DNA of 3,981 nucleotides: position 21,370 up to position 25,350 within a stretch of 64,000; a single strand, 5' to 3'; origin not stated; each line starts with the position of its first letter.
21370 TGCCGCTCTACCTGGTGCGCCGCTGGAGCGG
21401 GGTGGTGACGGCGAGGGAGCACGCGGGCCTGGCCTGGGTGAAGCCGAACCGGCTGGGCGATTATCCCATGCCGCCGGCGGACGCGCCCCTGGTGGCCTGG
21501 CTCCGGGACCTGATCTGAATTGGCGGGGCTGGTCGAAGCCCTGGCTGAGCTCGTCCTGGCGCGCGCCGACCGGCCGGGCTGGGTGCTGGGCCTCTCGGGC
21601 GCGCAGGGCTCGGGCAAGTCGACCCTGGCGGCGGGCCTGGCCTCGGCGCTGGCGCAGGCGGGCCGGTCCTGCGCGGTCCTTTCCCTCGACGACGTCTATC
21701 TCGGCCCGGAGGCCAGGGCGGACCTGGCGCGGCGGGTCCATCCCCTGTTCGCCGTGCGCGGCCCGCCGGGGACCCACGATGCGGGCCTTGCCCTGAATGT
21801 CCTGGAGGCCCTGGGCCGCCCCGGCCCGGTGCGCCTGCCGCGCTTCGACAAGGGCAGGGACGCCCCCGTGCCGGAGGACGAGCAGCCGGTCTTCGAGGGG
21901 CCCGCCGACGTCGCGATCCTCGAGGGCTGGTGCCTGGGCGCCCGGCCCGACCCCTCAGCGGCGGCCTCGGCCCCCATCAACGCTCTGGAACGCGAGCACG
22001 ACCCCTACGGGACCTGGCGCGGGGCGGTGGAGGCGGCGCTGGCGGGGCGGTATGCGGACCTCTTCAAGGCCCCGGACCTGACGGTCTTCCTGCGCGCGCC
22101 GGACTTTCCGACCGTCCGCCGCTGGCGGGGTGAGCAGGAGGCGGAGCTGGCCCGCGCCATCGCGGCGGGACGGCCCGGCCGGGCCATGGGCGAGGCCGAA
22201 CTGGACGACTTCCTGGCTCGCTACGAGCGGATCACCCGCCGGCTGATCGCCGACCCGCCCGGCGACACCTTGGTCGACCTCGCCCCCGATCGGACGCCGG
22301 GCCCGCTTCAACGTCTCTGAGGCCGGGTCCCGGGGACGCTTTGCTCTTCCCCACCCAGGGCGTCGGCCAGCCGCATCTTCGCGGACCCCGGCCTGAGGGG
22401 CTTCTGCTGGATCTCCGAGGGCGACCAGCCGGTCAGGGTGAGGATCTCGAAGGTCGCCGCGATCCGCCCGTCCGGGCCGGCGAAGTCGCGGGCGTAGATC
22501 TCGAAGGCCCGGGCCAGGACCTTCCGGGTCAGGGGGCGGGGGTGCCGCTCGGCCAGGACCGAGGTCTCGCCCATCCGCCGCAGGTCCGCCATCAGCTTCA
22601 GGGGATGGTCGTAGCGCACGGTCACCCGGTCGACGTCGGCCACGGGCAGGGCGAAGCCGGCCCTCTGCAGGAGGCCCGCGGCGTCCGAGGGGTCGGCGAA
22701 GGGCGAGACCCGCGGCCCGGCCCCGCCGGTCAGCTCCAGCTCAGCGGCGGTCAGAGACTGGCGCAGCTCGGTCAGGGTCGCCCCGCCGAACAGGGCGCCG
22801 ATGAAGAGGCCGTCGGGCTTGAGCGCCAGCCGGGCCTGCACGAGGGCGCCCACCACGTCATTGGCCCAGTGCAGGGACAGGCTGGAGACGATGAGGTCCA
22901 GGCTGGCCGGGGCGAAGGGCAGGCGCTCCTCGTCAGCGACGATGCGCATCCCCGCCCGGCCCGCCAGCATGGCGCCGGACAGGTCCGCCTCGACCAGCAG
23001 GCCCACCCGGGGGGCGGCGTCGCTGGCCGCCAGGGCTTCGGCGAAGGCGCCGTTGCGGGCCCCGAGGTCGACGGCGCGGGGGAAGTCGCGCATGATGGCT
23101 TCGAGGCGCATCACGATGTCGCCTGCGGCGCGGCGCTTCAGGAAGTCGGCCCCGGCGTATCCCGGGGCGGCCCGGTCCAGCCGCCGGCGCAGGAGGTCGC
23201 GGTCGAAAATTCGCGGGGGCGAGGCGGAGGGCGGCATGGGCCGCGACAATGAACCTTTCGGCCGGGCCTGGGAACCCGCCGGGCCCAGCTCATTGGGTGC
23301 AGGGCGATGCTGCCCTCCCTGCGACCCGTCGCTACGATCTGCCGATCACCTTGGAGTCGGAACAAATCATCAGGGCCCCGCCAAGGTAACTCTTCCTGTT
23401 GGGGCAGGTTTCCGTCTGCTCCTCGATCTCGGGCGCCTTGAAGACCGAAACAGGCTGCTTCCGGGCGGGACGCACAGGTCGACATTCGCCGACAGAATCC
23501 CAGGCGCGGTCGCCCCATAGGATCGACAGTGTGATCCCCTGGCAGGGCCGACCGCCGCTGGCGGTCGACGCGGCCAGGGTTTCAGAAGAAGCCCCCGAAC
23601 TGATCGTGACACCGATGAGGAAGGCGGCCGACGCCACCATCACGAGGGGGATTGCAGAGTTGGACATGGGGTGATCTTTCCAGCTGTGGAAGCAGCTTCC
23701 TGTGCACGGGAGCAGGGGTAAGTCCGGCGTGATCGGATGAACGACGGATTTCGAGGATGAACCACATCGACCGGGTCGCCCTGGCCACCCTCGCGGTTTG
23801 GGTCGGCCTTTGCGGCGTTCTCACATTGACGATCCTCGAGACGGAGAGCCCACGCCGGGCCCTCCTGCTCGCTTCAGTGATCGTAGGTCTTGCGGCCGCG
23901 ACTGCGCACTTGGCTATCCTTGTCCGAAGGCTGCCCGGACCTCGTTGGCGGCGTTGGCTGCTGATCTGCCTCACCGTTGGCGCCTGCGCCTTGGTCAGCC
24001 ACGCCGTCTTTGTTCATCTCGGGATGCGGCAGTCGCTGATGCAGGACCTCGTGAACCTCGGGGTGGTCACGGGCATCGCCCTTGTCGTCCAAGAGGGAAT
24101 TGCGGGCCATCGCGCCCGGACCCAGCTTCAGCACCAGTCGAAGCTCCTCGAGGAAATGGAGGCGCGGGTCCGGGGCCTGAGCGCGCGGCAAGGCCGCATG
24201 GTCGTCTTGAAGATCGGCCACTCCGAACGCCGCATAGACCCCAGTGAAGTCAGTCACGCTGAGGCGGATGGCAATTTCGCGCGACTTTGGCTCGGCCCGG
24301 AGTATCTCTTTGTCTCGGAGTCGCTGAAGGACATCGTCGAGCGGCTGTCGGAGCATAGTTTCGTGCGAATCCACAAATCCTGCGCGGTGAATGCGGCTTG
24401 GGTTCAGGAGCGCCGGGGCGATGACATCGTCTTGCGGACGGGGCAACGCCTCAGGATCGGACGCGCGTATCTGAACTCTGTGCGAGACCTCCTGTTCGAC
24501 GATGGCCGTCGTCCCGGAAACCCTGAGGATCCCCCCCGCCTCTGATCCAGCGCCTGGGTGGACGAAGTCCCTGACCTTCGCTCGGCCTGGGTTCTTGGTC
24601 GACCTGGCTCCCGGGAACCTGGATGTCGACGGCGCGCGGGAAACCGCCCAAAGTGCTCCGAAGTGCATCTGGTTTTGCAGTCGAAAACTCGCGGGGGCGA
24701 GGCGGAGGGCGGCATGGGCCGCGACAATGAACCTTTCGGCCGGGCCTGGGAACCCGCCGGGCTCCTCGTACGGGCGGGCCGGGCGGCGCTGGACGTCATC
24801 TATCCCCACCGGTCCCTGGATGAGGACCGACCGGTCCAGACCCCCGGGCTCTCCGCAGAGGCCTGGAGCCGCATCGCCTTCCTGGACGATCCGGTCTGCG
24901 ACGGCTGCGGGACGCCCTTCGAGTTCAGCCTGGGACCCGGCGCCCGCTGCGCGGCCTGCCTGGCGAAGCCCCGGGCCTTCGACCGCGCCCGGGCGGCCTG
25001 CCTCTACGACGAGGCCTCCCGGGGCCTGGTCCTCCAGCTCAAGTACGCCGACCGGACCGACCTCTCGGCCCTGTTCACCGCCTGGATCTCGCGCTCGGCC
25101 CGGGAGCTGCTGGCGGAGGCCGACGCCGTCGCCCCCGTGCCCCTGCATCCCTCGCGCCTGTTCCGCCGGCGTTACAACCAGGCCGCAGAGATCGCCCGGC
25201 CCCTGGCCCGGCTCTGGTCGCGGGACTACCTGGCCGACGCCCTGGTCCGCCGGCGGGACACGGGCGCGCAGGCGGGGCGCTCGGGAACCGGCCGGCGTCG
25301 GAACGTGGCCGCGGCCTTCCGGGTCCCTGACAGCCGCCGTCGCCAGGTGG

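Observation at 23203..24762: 82-bp near-perfect duplication of a head-to-head gene-start region brackets a 1.4-kb two-gene insertion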

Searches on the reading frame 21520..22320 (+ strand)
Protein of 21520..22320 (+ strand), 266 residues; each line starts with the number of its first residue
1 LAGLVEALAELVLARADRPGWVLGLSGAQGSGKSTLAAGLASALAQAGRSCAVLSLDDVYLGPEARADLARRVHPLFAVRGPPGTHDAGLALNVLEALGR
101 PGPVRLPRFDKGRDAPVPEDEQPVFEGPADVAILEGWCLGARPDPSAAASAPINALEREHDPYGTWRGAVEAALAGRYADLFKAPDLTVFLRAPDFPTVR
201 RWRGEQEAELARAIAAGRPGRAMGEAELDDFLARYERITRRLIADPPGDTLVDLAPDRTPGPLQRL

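Call 5: search_protein_families(library=pfam, proteins=[window:21520-22320:+], max_evalue=0.01)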
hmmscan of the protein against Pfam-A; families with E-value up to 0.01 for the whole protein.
window:21520-22320:+ (266 aa): 11 families
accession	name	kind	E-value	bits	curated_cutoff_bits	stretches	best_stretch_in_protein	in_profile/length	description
PF13481.12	AAA_25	-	1.5e-05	25.2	27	1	20-89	33-107/195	AAA domain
PF01656.29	CbiA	-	0.00016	22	25.4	1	27-57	6-36/125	CobQ/CobB/MinD/ParA nucleotide binding domain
PF03308.22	MeaB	-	0.0002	20.9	23.1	1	14-57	28-70/273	Methylmalonyl Co-A mutase-associated GTPase MeaB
PF13191.12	AAA_16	-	0.00065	20.7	32.6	1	6-52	10-56/167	AAA ATPase domain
PF13604.12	AAA_30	-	0.00082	19.6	27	0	17-55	15-53/191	AAA domain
PF01583.26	APS_kinase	-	0.00084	19.8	21.1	1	21-59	3-41/152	Adenylylsulphate kinase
PF13671.12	AAA_33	-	0.0015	19.3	27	1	25-59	4-33/143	AAA domain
PF10609.15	ParA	-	0.0019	18.1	27.1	1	25-57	9-41/246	NUBPL iron-transfer P-loop NTPase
PF06414.18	Zeta_toxin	-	0.0058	16.5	22.3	1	18-59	15-54/199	Zeta toxin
PF05729.18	NACHT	-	0.006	16.9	26.7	1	25-48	5-28/167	NACHT domain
PF00448.28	SRP54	-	0.0063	16.6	22.7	0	25-58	6-39/196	SRP54-type protein, GTPase domain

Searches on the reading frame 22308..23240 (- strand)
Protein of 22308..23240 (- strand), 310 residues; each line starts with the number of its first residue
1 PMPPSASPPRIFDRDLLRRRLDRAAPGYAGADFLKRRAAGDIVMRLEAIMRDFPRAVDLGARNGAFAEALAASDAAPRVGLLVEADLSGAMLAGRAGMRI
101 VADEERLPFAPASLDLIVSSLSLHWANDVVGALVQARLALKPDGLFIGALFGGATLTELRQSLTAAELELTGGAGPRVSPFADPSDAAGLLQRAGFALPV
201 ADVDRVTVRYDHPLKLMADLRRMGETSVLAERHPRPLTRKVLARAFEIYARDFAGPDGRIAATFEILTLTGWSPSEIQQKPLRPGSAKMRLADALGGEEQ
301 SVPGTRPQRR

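Call 5: search_protein_families(library=pfam, proteins=[window:22308-23240:-], max_evalue=0.01)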
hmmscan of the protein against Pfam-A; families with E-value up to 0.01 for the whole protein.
window:22308-23240:- (310 aa): 4 families
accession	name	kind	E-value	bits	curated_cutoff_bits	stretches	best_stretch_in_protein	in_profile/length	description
PF08241.18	Methyltransf_11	-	1e-10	42.5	21.2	1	57-147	1-94/95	Methyltransferase domain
PF13489.12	Methyltransf_23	-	1.5e-06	28.5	27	1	37-197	7-160/164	Methyltransferase domain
PF08242.18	Methyltransf_12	-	3e-05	25.1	30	1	57-146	1-98/98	Methyltransferase domain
PF13649.12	Methyltransf_25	-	8.2e-05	23.7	27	1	57-144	2-97/97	Methyltransferase domain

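Call 31: search_protein_families(library=ncbifam, proteins=[window:22308-23240:-], max_evalue=0.01)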
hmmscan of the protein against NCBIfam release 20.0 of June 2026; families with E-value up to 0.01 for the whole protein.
window:22308-23240:- (310 aa): 5 families
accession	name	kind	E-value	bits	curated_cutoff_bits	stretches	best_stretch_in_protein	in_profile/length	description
TIGR02072.1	BioC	equivalog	9.1e-29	101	184.95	1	22-269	3-240/244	malonyl-ACP O-methyltransferase BioC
NF007610.0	PRK10258.1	equivalog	1.4e-12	47.5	342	1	22-245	14-226/251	malonyl-ACP O-methyltransferase BioC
NF045667.1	MTase_DVU1556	equivalog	2.6e-06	27.1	155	1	55-147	25-118/213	DVU_1556 family methyltransferase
NF004452.0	PRK05785.1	equivalog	0.0007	19.1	207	1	48-130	47-127/228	hypothetical protein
NF001241.0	PRK00216.1-2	equivalog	0.0029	17.3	327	1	55-160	54-159/231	demethylmenaquinone methyltransferase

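Call 57: find_encoding_contigs(protein=window:22308-23237:-, flank=4000, max_places=10)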
Protein window:22308-23237:- (309 aa): no gene with exactly this product is on record in the collection.

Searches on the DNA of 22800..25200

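Call 54: search_rna_families(source=window, start=22800, end=25200, threshold=evalue, max_evalue=0.1)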
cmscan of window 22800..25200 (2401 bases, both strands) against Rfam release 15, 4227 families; matches with E-value up to 0.1: 0.
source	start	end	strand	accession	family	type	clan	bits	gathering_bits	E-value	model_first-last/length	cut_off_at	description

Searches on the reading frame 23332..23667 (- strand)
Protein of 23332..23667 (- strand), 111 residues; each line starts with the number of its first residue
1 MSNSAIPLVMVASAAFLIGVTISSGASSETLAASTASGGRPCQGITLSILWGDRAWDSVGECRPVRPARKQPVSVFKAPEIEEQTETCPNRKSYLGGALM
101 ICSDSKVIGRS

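Call 5: search_protein_families(library=pfam, proteins=[window:23332-23667:-], max_evalue=0.01)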
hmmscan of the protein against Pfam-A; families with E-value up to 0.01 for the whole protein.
window:23332-23667:- (111 aa): 0 families

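Call 31: search_protein_families(library=ncbifam, proteins=[window:23332-23667:-], max_evalue=0.01)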
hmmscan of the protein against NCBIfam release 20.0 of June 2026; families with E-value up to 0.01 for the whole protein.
window:23332-23667:- (111 aa): 0 families

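Call 32: search_protein_families(library=padloc, proteins=[window:23332-23667:-], max_evalue=0.1)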
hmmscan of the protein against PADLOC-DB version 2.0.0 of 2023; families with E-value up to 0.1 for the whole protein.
window:23332-23667:- (111 aa): 0 families

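Call 53: search_protein_families(library=phrogs, proteins=[window:23332-23667:-], max_evalue=0.01)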
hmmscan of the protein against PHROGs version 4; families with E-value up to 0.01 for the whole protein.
window:23332-23667:- (111 aa): 0 families
